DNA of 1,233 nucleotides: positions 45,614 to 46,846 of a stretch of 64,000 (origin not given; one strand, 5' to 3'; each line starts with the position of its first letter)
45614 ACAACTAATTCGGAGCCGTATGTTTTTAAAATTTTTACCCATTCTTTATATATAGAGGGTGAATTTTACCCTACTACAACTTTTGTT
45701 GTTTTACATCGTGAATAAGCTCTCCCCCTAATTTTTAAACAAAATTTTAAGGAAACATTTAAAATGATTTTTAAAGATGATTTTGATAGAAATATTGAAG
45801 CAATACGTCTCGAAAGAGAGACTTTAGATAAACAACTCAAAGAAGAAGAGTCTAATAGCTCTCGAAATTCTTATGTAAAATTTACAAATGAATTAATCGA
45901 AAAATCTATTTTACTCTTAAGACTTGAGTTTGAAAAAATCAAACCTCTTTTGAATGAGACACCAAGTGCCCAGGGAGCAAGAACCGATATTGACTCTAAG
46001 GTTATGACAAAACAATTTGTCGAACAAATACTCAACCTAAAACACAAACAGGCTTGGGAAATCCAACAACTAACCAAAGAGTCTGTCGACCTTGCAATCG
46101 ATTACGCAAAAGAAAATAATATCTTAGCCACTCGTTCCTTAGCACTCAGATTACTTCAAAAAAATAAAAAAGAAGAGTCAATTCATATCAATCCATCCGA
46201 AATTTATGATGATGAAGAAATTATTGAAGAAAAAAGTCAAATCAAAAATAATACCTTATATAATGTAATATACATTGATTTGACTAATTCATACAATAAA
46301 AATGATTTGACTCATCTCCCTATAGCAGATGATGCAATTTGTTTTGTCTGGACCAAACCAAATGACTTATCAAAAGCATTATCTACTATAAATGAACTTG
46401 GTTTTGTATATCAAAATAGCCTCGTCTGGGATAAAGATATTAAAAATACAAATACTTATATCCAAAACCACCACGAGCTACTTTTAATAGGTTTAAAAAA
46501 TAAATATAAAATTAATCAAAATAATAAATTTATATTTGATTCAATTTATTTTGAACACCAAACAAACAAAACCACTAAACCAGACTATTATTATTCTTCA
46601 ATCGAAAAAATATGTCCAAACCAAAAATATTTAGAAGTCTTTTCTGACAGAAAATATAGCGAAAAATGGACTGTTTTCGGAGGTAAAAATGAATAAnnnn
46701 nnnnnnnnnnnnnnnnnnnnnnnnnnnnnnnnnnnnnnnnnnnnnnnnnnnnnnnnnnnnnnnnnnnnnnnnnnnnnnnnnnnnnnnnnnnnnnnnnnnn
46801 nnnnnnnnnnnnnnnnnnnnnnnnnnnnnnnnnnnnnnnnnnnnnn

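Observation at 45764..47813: C5-cytosine methyltransferase coupled to an MT-A70-like protein with an ablated DPPW motif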

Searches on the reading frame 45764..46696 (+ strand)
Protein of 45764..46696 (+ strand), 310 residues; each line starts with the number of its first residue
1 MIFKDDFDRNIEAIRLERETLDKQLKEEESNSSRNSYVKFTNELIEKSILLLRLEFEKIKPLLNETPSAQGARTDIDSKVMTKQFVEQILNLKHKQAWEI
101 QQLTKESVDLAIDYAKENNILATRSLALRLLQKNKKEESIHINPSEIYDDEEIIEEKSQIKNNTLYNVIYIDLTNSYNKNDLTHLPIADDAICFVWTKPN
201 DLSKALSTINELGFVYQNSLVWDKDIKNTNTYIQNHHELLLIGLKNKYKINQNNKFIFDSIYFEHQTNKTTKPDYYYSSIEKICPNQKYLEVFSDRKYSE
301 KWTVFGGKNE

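Call 3: search_protein_families(library=pfam, proteins=[window:45764-46696:+], max_evalue=0.1)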
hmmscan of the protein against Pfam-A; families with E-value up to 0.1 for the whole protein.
window:45764-46696:+ (310 aa): 1 family
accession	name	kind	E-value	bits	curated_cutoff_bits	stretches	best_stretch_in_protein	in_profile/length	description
PF05063.20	MT-A70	-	1.2e-07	32.3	23.9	1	176-306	25-170/172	MT-A70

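Call 4: search_protein_families(library=ncbifam, proteins=[window:45764-46696:+], max_evalue=0.1)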
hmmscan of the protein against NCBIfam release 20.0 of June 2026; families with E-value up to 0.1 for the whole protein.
window:45764-46696:+ (310 aa): 0 families

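Call 6: search_solved_structures(query=window:45764-46696:+, max_evalue=10, show_alignments=3)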
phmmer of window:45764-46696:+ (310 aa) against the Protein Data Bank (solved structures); distinct sequences matched with E-value up to 10: 17.
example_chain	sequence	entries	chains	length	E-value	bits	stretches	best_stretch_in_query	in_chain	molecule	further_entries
7f4r_A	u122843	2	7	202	1.5e-09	41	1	186-306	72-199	MT-a70 family protein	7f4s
7f4l_C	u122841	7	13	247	2.3e-09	40.3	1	186-306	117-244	MT-a70 family protein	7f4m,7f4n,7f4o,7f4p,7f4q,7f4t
7yi8_B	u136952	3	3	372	9.5e-09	38.3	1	186-306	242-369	MT-a70 family protein | mRNA m(6)A methyltransferase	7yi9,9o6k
8xyl_A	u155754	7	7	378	9.8e-09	38.2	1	186-306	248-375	MT-a70 family protein | mRNA m(6)A methyltransferase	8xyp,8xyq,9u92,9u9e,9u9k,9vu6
8xyx_A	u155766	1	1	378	1e-08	38.2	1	186-306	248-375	MT-a70 family protein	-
9g4u_A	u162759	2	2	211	0.0023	20.6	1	184-306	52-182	N6-adenosine-methyltransferase catalytic subunit | N(6)-adenosine-methyltransferase catalytic subunit METTL3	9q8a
5il0_A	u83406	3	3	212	0.0024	20.6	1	184-306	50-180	METTL3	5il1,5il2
9g4w_A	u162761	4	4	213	0.0024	20.5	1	184-306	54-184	N6-adenosine-methyltransferase catalytic subunit | N(6)-adenosine-methyltransferase catalytic subunit METTL3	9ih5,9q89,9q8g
9g4s_A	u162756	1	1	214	0.0024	20.5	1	184-306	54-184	N6-adenosine-methyltransferase catalytic subunit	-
8bn8_AAA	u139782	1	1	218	0.0026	20.5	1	184-306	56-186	N6-adenosine-methyltransferase catalytic subunit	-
9r8z_A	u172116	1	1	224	0.0028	20.3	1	184-306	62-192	N(6)-adenosine-methyltransferase catalytic subunit METTL3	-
5k7m_A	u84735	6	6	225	0.0028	20.3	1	184-306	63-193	N6-adenosine-methyltransferase 70 kDa subunit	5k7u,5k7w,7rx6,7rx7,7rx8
5l6d_A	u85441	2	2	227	0.0029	20.3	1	184-306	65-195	N6-adenosine-methyltransferase 70 kDa subunit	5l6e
29vd_A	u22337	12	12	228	0.0029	20.3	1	184-306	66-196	N6-adenosine-methyltransferase catalytic subunit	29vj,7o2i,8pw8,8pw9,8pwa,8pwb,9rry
7acd_A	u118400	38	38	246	0.0035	20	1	184-306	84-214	N6-adenosine-methyltransferase catalytic subunit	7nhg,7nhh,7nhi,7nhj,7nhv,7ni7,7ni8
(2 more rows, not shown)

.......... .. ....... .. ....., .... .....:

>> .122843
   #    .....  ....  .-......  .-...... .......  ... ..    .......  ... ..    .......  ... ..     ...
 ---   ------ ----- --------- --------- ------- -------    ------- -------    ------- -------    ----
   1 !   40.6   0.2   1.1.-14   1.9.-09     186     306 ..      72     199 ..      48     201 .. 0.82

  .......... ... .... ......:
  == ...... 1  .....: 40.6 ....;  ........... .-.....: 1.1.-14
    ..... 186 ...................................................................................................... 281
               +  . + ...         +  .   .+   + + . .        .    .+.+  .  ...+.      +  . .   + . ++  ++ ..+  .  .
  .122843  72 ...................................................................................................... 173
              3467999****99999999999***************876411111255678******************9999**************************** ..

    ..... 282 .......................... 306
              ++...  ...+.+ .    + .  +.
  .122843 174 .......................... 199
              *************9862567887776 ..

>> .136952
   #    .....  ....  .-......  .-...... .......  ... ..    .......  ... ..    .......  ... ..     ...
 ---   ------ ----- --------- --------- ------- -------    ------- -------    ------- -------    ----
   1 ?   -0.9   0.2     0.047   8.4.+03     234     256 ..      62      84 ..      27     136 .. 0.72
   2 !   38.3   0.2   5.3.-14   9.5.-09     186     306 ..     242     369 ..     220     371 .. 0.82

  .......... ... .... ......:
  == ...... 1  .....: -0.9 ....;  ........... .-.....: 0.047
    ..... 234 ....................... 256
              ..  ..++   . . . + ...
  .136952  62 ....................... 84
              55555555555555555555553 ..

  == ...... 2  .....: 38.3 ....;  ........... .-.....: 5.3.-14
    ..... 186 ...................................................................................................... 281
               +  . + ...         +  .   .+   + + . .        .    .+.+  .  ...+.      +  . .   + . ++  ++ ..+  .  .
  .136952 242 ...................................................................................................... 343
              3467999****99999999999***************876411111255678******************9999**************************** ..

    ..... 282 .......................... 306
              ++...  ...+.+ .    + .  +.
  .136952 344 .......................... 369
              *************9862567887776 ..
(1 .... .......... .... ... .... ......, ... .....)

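Call 7: find_homologous_proteins(query=window:45764-46696:+, max_evalue=0.001)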
Query window:45764-46696:+ (310 aa): 10 proteins with E <= 0.001 among 1651 candidates.
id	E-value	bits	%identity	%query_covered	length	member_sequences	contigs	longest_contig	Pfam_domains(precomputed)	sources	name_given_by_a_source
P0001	1.6e-193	660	98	100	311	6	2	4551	PF05063.21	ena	-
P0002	7.4e-149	513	78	99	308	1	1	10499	PF05063.21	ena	-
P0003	1.8e-148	512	78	99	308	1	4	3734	PF05063.21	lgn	-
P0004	2.3e-148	511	78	99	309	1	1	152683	PF05063.21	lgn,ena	-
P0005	3.8e-148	511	78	99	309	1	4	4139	PF05063.21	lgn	-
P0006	2.2e-147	508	78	99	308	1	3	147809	PF05063.21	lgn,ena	-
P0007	4.6e-141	487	74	100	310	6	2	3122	PF05063.21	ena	-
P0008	1.7e-140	485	74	99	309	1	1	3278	PF05063.21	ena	-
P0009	2.2e-133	462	71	100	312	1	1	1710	PF05063.21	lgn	-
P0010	7.4e-128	444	68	100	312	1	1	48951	PF05063.21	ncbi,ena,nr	ncbi:hypothetical protein HDR59_05195 [bacterium]|nr:hypothetical protein [bacterium]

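Call 10: find_encoding_contigs(protein=P0004, flank=10000, max_places=4)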
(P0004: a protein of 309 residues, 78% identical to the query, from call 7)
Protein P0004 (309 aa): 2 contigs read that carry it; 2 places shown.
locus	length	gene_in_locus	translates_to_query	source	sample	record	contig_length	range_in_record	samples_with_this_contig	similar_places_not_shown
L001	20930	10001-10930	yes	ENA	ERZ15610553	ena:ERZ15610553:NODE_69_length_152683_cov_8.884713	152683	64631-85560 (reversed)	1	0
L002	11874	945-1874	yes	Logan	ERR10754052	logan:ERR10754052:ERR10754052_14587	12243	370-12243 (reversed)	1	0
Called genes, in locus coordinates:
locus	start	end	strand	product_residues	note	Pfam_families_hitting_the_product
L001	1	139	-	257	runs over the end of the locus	PF09825:BPL_N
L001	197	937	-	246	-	PF18928:DUF5677 (faint)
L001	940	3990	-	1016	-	PF04313:HSDR_N, PF04851:ResIII, PF18766:SWI2_SNF2, PF22679:T1R_D3-like, PF11867:T1RH-like_C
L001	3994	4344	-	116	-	-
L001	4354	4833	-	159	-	-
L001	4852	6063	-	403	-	PF01420:Methylase_S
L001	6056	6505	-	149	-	-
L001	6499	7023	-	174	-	PF16289:PIN_12 (weak)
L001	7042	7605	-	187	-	-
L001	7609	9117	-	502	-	PF12161:HsdM_N, PF02384:N6_Mtase, PF07669:Eco57I (weak)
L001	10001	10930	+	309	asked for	PF05063:MT-A70 (weak)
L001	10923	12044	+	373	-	PF00145:DNA_methylase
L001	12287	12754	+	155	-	PF23343:REP_ORF2-G2P (weak)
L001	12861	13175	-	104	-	PF12599:DUF3768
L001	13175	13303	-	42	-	-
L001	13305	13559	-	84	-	-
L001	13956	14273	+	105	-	PF05015:HigB-like_toxin (weak)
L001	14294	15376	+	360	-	PF01381:HTH_3 (faint)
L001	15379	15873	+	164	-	-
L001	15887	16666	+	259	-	-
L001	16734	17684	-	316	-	PF00145:DNA_methylase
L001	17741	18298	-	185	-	PF09504:RE_Bsp6I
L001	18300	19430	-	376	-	-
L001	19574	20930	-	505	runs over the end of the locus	PF00589:Phage_integrase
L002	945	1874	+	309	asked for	PF05063:MT-A70 (weak)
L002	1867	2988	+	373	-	PF00145:DNA_methylase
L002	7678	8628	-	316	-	PF00145:DNA_methylase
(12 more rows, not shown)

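Call 11: find_encoding_contigs(protein=P0010, flank=10000, max_places=4)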
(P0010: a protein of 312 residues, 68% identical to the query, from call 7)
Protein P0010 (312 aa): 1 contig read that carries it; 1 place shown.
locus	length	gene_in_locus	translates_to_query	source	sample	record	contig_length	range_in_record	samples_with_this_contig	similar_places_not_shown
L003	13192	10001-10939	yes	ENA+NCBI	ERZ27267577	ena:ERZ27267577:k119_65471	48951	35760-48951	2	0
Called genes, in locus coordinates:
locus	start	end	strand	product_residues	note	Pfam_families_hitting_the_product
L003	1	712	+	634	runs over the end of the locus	PF06480:FtsH_ext, PF00004:AAA, PF17862:AAA_lid_3, PF01434:Peptidase_M41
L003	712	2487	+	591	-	PF00664:ABC_membrane, PF02463:SMC_N (weak), PF00005:ABC_tran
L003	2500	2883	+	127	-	-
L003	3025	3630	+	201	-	PF13505:OMP_b-brl, PF01617:Surface_Ag_2, PF02462:Opacity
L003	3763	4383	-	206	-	-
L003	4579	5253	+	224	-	-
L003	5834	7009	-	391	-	PF00009:GTP_EFTU, PF03144:GTP_EFTU_D2, PF03143:GTP_EFTU_D3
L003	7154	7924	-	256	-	PF07685:GATase_3 (faint), PF09825:BPL_N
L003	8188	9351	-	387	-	PF13657:Couple_hipA, PF07804:HipA_C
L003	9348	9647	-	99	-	PF01381:HTH_3, PF13443:HTH_26 (weak)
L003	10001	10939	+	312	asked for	PF05063:MT-A70 (weak)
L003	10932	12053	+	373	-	PF00145:DNA_methylase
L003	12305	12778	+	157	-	PF23343:REP_ORF2-G2P (weak)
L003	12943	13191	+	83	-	?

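Call 12: find_related_loci(query=A1, collection=genome_contigs, flank=10000)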
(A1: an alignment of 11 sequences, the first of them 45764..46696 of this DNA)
Query A1 (310 aa) in genome_contigs; peptide patterns used: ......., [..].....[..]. (x = any residue, [..] = any of these).
104 stretches matched a pattern; 1 encode a relative of the query (tblastn E <= 1e-3); 1 distinct loci.
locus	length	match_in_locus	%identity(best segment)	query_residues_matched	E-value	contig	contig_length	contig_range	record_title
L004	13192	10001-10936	68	1-310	4e-138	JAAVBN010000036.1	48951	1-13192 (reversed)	MAG: bacterium isolate Mgla_MAG_18-bin_5 c_000000125946, whole genome shotgun sequence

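Call 18: search_protein_representatives(alignment_id=A1)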
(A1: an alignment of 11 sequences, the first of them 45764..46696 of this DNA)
Query: 11 sequences, 310 profile positions. Proteins with E-value up to 0.001 (for the whole library): 2266; up to 1e-10: 375; up to 1e-30: 8. The best 150 are listed.
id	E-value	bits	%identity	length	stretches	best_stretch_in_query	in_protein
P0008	2.1e-183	625.1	-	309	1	2-310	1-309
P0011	4.2e-45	170.9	-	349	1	60-306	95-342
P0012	1.6e-38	149.3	-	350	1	89-307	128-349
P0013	4.7e-38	147.7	-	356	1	82-307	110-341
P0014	9.4e-36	140.2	-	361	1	81-306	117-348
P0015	3.0e-35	138.5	-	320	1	82-305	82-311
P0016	4.0e-33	131.5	-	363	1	18-309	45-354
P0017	1.4e-32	129.7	-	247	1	137-305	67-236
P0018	1.3e-29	120.0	-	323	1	82-304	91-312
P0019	2.6e-29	119.0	-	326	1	36-308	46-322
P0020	6.2e-29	117.8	-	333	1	183-308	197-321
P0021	3.0e-28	115.5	-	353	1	8-307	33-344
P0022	1.4e-27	113.3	-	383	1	57-305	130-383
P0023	2.7e-27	112.4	-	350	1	8-309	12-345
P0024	4.0e-27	111.8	-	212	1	109-307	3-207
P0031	4.7e-24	101.7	-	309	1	121-307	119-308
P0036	3.1e-23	99.0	-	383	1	151-304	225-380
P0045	8.7e-21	91.0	-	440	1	79-309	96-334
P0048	1.3e-20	90.4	-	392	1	81-307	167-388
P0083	1.3e-16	77.3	-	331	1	11-307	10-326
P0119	2.7e-15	73.0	-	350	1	38-306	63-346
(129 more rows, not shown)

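Call 24: find_homologous_proteins(query=A2, max_evalue=1e-10)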
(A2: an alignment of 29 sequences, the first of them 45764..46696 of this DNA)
Query A2 (29 sequences) (310 aa, profile of the alignment): 18 proteins with E <= 1e-10 among 8000 candidates.
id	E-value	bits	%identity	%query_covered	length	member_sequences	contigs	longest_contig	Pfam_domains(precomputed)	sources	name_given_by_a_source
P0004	6.4e-97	343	78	99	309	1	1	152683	PF05063.21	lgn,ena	-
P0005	1.1e-96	342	78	99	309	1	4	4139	PF05063.21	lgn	-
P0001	1.9e-96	341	98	100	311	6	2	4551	PF05063.21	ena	-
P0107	5.0e-96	340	26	78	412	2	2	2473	-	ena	-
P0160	8.0e-96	339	25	78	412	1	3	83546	-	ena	-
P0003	5.4e-95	337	78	99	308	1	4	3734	PF05063.21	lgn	-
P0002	9.8e-95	336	78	99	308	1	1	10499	PF05063.21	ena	-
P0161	1.0e-94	336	28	78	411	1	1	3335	-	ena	-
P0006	1.8e-94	335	78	99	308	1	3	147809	PF05063.21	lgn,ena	-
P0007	2.5e-94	335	74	100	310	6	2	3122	PF05063.21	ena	-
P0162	6.6e-94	333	26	76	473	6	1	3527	-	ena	-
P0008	2.7e-92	328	74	99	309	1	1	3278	PF05063.21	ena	-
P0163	2.7e-90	321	25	86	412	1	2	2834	-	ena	-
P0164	3.9e-90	321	25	86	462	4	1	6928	-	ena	-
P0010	6.7e-90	320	68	100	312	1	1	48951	PF05063.21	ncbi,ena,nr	ncbi:hypothetical protein HDR59_05195 [bacterium]|nr:hypothetical protein [bacterium]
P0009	2.7e-88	315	71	100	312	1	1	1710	PF05063.21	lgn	-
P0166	1.8e-20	92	29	45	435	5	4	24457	PF05063.21,PF02195.27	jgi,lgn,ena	jgi:N6-adenosine-specific RNA methylase IME4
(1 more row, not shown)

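Call 25: find_encoding_contigs(protein=P0160, flank=8000, max_places=3)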
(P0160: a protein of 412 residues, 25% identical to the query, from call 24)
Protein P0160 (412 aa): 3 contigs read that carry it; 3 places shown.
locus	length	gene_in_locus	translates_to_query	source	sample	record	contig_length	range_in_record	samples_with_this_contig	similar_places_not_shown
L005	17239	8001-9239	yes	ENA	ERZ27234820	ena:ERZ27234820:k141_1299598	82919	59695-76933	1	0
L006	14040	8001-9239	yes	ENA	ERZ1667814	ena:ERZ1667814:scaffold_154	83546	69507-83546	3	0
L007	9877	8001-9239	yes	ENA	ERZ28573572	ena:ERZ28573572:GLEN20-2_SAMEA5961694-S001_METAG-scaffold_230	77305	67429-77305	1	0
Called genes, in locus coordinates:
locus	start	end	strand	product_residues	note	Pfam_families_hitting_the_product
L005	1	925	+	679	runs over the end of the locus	PF02922:CBM_48, PF00128:Alpha-amylase, PF21331:Isoamylase_C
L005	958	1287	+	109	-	PF12647:RNHCP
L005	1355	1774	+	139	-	PF21157:DksA_N, PF01258:zf-dskA_traR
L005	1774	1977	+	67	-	PF03884:YacG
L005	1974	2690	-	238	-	PF18912:DZR_2, PF00156:Pribosyltran, PF14681:UPRTase (weak)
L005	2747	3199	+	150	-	PF03073:TspO_MBR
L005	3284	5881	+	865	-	PF00171:Aldedh, PF00465:Fe-ADH, PF13685:Fe-ADH_2 (weak), PF25137:ADH_Fe_C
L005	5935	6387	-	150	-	PF09917:DUF2147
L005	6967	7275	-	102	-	-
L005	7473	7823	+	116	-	-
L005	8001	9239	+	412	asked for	-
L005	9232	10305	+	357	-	PF00145:DNA_methylase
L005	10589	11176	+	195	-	-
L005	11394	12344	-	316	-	-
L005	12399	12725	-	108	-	PF12599:DUF3768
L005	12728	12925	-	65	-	-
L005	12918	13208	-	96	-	-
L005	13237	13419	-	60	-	-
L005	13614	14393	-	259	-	PF00005:ABC_tran, PF02463:SMC_N, PF13304:AAA_21 (weak)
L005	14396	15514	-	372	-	PF13458:Peripla_BP_6, PF01094:ANF_receptor (weak)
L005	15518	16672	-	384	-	PF13433:Peripla_BP_5, PF13458:Peripla_BP_6, PF01094:ANF_receptor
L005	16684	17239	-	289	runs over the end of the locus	PF02653:BPD_transp_2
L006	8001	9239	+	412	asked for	-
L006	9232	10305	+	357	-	PF00145:DNA_methylase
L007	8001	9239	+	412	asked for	-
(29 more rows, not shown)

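Call 26: find_encoding_contigs(protein=P0011, flank=8000, max_places=3)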
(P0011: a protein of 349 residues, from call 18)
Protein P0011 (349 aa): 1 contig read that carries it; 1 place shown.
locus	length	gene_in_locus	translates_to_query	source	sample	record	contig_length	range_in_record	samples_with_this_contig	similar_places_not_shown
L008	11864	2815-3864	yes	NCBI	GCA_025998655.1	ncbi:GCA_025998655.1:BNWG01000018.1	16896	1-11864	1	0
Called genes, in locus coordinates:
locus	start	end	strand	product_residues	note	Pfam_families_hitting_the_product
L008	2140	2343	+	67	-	-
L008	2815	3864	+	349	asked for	PF05063:MT-A70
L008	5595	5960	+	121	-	-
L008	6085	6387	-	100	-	-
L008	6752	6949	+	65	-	-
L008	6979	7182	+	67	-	-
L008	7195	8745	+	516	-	PF00239:Resolvase, PF07508:Recombinase, PF13408:Zn_ribbon_recom (weak)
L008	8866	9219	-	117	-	-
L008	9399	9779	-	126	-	PF02537:CRCB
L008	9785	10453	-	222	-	PF04344:CheZ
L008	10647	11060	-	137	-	PF01850:PIN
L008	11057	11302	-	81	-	PF02604:PhdYeFM_antitox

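Call 27: find_encoding_contigs(protein=P0014, flank=8000, max_places=3)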
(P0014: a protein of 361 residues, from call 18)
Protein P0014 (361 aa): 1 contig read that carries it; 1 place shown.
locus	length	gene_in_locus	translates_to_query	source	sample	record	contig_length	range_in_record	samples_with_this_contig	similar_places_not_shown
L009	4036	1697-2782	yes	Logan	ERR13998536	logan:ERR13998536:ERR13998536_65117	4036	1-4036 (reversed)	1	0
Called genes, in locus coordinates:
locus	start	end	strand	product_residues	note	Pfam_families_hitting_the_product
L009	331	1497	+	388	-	-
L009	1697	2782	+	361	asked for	PF05063:MT-A70 (weak)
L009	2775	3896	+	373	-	PF00145:DNA_methylase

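Call 29: find_encoding_contigs(protein=P0016, flank=8000, max_places=2)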
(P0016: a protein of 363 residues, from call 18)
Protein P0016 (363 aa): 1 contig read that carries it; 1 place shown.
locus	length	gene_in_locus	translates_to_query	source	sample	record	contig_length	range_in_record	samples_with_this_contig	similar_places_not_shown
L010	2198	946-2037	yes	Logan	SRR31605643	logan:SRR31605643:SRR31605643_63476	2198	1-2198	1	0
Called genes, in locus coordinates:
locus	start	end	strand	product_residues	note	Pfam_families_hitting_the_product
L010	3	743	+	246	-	?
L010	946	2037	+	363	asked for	PF05063:MT-A70 (weak)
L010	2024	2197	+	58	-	?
